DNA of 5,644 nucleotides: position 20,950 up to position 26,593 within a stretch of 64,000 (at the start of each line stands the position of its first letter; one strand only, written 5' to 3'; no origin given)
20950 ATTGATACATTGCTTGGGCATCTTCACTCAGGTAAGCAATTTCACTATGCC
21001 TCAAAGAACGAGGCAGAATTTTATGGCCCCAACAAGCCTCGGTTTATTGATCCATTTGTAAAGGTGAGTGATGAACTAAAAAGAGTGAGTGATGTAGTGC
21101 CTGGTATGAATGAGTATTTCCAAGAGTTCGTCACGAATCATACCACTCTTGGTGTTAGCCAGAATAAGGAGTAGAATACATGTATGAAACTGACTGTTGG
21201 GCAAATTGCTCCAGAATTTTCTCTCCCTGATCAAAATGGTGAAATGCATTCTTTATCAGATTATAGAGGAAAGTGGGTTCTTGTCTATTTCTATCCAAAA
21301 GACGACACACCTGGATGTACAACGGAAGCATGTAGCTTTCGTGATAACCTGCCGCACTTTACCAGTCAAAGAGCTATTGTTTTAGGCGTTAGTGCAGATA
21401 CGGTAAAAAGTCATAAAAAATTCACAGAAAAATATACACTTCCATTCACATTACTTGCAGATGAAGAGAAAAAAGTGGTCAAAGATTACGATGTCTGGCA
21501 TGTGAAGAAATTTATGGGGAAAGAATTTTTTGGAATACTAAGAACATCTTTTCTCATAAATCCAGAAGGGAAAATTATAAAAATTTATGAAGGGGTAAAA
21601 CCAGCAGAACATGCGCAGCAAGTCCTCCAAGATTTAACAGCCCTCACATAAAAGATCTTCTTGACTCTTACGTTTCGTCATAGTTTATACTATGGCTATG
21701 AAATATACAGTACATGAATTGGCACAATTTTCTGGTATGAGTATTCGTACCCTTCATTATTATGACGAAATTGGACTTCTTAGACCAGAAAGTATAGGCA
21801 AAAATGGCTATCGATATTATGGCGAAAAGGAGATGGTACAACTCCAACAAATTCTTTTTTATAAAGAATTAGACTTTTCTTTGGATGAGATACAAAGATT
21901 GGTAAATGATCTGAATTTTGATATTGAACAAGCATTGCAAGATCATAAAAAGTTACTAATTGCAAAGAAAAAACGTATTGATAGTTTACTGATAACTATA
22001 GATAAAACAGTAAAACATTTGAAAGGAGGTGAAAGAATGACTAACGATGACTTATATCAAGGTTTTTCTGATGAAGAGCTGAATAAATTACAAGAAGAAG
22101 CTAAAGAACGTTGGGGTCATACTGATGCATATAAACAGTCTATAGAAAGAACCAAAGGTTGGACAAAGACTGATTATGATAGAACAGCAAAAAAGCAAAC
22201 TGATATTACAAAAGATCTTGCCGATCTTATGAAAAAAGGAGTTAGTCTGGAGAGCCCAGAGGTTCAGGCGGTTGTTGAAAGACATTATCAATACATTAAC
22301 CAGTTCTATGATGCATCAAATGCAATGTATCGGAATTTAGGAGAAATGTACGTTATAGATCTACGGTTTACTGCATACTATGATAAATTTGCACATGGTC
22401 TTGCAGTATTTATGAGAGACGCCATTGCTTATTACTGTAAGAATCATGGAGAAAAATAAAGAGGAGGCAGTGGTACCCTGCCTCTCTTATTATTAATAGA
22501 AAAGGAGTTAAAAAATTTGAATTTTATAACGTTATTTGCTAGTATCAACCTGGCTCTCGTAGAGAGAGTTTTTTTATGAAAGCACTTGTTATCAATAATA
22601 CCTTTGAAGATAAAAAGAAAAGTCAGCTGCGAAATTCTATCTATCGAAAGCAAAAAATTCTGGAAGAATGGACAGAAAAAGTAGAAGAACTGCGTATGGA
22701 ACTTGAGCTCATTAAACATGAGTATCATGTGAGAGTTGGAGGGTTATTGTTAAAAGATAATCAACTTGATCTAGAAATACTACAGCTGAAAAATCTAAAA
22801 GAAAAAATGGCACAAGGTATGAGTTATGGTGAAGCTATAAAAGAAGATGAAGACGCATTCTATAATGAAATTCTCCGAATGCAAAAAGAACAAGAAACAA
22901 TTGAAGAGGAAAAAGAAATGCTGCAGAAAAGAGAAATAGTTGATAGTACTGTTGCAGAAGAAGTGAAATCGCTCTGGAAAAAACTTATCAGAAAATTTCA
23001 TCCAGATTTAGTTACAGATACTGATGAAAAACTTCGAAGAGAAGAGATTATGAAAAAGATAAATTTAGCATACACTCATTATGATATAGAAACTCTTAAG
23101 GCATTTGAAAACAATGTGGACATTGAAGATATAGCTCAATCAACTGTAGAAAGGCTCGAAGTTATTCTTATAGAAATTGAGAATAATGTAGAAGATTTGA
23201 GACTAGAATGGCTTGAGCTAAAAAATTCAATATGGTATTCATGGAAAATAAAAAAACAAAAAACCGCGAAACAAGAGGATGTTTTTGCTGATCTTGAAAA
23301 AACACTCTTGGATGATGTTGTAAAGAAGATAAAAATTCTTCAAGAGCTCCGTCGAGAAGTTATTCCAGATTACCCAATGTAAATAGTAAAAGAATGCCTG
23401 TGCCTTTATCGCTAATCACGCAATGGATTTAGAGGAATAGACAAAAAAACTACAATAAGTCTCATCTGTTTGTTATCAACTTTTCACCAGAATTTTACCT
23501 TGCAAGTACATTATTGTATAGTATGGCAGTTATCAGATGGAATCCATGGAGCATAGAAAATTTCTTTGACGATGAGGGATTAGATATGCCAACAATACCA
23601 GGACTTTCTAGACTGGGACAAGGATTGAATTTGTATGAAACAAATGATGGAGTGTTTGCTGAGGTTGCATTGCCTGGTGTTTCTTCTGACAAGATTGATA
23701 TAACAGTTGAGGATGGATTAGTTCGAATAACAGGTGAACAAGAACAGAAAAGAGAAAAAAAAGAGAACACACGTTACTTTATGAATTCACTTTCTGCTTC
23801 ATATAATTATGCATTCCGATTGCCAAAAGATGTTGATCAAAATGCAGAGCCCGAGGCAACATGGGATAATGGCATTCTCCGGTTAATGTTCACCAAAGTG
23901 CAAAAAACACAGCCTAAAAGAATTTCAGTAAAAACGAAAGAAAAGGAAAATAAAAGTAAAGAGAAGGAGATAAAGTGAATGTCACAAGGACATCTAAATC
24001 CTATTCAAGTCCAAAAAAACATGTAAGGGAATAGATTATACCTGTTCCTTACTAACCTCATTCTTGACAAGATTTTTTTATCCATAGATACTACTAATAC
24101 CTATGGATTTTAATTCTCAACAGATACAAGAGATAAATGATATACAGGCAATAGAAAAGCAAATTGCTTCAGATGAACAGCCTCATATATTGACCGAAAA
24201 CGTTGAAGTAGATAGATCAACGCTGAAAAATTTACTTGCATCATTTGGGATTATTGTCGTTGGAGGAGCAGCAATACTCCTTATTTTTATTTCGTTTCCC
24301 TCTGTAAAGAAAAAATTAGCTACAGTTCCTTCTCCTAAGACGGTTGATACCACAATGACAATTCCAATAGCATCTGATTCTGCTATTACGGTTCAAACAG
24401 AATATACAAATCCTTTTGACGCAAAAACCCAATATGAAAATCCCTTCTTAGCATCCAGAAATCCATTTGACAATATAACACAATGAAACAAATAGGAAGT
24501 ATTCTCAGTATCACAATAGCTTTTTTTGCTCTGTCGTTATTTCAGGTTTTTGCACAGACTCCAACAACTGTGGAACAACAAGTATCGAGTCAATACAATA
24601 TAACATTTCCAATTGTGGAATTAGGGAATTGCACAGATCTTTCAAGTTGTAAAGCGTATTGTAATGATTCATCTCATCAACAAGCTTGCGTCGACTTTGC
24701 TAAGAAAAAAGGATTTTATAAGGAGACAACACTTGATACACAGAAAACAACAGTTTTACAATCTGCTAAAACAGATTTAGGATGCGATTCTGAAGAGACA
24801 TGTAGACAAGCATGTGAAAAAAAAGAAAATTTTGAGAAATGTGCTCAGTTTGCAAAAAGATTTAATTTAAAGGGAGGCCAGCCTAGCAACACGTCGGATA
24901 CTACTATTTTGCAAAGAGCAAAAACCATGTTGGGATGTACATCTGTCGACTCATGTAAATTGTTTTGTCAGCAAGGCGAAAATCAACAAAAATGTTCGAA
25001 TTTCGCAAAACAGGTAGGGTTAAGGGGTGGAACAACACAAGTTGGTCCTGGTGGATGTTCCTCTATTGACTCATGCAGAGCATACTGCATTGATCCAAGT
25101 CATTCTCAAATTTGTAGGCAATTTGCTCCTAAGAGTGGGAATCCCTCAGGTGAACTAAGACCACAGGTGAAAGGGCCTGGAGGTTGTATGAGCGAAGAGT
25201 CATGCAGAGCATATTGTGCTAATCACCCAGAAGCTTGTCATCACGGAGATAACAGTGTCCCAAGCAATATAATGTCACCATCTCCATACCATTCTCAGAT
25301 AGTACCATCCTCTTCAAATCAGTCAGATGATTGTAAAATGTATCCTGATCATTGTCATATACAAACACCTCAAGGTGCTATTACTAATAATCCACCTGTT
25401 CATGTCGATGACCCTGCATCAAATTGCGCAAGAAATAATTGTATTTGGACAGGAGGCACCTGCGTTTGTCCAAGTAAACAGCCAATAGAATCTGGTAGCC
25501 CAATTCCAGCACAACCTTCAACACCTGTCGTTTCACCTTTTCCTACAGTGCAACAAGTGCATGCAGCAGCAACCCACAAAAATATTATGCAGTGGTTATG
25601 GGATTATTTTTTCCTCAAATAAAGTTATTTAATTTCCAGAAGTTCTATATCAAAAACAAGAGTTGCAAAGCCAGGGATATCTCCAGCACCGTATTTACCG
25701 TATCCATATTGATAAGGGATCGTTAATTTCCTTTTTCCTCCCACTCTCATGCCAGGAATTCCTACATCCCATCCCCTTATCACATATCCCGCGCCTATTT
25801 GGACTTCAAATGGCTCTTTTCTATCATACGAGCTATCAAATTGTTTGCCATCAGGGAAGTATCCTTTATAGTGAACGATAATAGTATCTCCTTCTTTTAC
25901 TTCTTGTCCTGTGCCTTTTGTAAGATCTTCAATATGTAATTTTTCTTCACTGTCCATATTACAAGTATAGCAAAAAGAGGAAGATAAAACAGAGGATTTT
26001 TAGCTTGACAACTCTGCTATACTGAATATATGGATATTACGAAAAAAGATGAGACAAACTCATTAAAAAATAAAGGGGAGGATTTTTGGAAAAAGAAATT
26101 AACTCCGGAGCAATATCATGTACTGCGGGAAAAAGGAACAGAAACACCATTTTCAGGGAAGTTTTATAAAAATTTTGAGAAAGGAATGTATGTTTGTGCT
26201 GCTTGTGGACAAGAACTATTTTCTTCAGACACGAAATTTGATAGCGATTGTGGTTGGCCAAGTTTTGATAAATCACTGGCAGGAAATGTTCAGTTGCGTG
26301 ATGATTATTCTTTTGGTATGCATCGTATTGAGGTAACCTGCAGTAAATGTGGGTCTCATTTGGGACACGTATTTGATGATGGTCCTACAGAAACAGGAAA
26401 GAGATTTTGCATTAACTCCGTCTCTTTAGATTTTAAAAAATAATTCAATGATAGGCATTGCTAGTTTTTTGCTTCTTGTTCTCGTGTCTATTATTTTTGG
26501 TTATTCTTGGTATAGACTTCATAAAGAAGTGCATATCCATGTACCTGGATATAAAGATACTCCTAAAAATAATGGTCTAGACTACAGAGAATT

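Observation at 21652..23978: MerR(TipAS-type) regulator, J-domain coiled-coil protein and Hsp20 form a second stress module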

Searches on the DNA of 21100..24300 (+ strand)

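Call 64: search_rna_families(source=window, start=21100, end=24300, threshold=evalue, max_evalue=1)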
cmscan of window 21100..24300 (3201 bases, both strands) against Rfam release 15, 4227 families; matches with E-value up to 1: 0.
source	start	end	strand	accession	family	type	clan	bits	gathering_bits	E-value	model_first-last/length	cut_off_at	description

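Call 81: build_rna_model(alignment_id=A7, structure=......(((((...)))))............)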
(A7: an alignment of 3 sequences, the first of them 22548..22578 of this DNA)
Model R1 built from alignment A7 (3 sequences, 31 columns); structure: as given.
model positions 31; base pairs 5; branch points 0; effective number of sequences 3; information 0.917 bits per position. Calibrated on 0.2 Mb of random sequence (short: E-values are rough).
structure used (alignment columns):
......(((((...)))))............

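Call 82: search_with_rna_model(model_id=R1, sources=[window, L001, L002, L003, L004, L005, L006, L007, L008, L009, L010, L011, L012, L013, L014, L015, L016, L017, L018, L019, L020, L021, L035, L036, L038, L039, L040, L042, L043, L044, L045], max_evalue=10, make_alignment=true)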
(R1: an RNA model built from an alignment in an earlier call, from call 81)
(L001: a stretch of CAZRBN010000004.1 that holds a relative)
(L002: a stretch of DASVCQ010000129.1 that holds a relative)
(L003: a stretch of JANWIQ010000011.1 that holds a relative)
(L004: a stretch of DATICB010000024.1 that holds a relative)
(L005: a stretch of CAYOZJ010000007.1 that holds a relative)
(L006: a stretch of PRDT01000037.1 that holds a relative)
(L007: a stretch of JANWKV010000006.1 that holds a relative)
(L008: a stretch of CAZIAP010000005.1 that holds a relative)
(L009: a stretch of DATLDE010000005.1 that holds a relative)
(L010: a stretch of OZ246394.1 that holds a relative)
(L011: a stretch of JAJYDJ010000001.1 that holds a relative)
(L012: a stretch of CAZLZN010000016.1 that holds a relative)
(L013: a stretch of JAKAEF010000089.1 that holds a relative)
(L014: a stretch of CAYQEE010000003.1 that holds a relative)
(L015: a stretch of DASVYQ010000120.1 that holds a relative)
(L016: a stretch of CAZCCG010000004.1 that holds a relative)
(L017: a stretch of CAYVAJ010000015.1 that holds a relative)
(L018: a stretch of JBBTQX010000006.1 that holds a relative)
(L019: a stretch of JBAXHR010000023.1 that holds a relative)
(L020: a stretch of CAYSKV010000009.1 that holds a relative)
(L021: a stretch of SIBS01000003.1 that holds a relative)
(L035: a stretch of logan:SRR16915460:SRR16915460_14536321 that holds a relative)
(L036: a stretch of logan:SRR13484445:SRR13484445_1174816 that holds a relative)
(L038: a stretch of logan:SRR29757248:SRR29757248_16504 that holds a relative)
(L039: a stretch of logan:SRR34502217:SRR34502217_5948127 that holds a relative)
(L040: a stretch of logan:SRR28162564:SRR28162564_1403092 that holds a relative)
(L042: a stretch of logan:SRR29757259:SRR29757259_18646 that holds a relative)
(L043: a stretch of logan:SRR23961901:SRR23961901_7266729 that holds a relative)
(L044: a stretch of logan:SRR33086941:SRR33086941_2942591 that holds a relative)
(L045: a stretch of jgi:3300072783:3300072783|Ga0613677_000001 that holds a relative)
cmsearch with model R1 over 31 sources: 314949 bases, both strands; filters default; matches with E-value up to 10: 20.
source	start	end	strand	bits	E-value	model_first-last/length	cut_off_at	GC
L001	4973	5003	+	42.8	1.7e-06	1-31/31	no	0.42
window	22548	22578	+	42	2.6e-06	1-31/31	no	0.42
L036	3973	4003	+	41.6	3.1e-06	1-31/31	no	0.42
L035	3972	4003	+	26.7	0.0077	1-31/31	no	0.38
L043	1201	1229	+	20.7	0.18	1-31/31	no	0.48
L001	956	985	-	20.6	0.19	1-31/31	no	0.43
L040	2460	2488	+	20.5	0.2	1-31/31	no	0.41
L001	9836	9882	+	19.9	0.27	1-31/31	no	0.3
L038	2579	2609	-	19.1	0.41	1-31/31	no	0.39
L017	7863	7893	+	17.3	1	1-31/31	no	0.23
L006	4943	4970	+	16.8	1.4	1-31/31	no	0.39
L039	3975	4003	+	16.4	1.7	1-31/31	no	0.41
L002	3363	3394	-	15.8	2.3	1-31/31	no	0.41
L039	3660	3693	-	15.5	2.8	1-31/31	no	0.26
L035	3967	3997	-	15.5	2.8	1-31/31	no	0.35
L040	485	534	-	14.7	4.2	1-31/31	no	0.32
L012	9017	9048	+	14.2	5.2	1-31/31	no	0.28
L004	3542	3569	-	13.7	7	1-31/31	no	0.36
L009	1347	1370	+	13.1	9.3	1-31/31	no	0.25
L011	5230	5259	+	13.1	9.7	1-31/31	no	0.43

Alignment A8: 20 matches aligned to the model, 56 columns, each read 5' to 3' on its own strand. Consensus structure (alignment columns), stored with it:
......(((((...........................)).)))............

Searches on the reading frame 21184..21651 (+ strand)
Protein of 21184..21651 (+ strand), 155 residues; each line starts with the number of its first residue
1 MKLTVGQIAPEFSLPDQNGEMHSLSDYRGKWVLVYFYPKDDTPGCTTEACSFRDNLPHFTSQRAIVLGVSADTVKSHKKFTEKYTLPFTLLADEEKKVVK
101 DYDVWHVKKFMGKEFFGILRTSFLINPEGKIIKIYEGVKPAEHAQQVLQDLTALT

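Call 3: search_protein_families(library=pfam, proteins=[window:21184-21651:+], max_evalue=0.1)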
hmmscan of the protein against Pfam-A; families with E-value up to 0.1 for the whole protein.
window:21184-21651:+ (155 aa): 4 families
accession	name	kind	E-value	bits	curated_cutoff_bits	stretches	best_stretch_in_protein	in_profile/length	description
PF00578.27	AhpC-TSA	-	1e-42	145.4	26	1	5-133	1-123/124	AhpC/TSA family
PF08534.16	Redoxin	-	4.8e-21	75.5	26.6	1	5-142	2-139/148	Redoxin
PF02630.20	SCO1-SenC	-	0.0015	18.9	22.8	1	10-93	2-91/134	SCO1/SenC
PF06212.17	GRIM-19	-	0.018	15.5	25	1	92-128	87-123/132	GRIM-19 protein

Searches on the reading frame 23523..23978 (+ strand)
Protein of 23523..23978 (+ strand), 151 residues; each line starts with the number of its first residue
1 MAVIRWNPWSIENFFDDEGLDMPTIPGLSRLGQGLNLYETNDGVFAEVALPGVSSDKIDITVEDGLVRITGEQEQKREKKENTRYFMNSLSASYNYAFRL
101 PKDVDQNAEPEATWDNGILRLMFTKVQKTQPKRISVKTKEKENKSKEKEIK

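Call 3: search_protein_families(library=pfam, proteins=[window:23523-23978:+], max_evalue=0.1)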
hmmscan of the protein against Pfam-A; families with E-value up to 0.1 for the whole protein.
window:23523-23978:+ (151 aa): 2 families
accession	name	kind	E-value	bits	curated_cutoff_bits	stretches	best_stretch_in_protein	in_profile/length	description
PF00011.27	HSP20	-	4.9e-14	52.7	20.8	1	42-136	7-101/102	Hsp20/alpha crystallin family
PF16835.10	SF3A2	-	0.023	15.3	27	1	42-115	19-90/96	Pre-mRNA-splicing factor SF3a complex subunit 2 (Prp11)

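Call 4: search_protein_families(library=ncbifam, proteins=[window:23523-23978:+], max_evalue=0.1)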
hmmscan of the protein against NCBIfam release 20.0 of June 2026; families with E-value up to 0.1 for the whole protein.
window:23523-23978:+ (151 aa): 6 families
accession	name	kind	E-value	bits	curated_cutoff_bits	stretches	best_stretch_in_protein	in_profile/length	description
NF041799.1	Hsp14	equivalog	4.3e-11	42.8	100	1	34-128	20-111/118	archaeal heat shock protein Hsp14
NF041800.1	Hsp20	equivalog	5.9e-11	42.2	140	1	38-136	79-159/162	archaeal heat shock protein Hsp20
NF042420.1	Hsp18_Clos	equivalog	1.1e-08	35.3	195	1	12-134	25-144/147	heat shock protein Hsp18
NF008618.0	PRK11597.1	equivalog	7.5e-05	22.7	207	1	47-141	48-139/142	small heat shock chaperone IbpB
TIGR02781.1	VirB9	equivalog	0.034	13.8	217.7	1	73-143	142-212/248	P-type conjugative transfer protein VirB9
NF008013.0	PRK10743.1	equivalog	0.065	13.3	212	1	47-136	50-136/137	small heat shock chaperone IbpA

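Call 75: search_protein_families(library=phrogs, proteins=[window:23523-23978:+], max_evalue=0.001)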
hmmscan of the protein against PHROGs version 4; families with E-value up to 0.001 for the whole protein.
window:23523-23978:+ (151 aa): 1 family
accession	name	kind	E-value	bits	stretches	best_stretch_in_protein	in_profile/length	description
phrog_432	-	other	6.1e-11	43.3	1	35-135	46-144/148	Hsp20 heat shock protein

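Call 76: search_protein_families(library=padloc, proteins=[window:23523-23978:+], max_evalue=0.001)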
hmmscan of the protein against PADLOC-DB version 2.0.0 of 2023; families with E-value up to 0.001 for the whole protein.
window:23523-23978:+ (151 aa): 0 families

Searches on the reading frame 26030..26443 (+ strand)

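Call 54: search_protein_families(library=pfam, proteins=[window:26030-26443:+], max_evalue=0.01)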
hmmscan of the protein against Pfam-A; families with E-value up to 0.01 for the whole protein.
window:26030-26443:+ (137 aa): 6 families
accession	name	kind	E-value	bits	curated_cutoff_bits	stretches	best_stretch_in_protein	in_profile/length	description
PF01641.26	SelR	-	2.4e-52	176.2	24.9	1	24-137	1-116/116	SelR domain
PF24046.1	At4g08330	-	3.2e-05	24.4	27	1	95-122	72-99/129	At4g08330 beta-tent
PF08271.17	Zn_Ribbon_TF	-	0.0003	20.7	29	0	45-61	11-27/43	TFIIB zinc-binding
PF13248.11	Zn_ribbon_3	-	0.00088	19.1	27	0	101-110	2-11/26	zinc-ribbon domain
PF10058.14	Zn_ribbon_10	-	0.0017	18.5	24.2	0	91-118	12-39/54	ER junction formation factor lunapark, zinc ribbon finger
PF01907.25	Ribosomal_L37e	-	0.0033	17.9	27.6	0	42-78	7-40/53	Ribosomal protein L37e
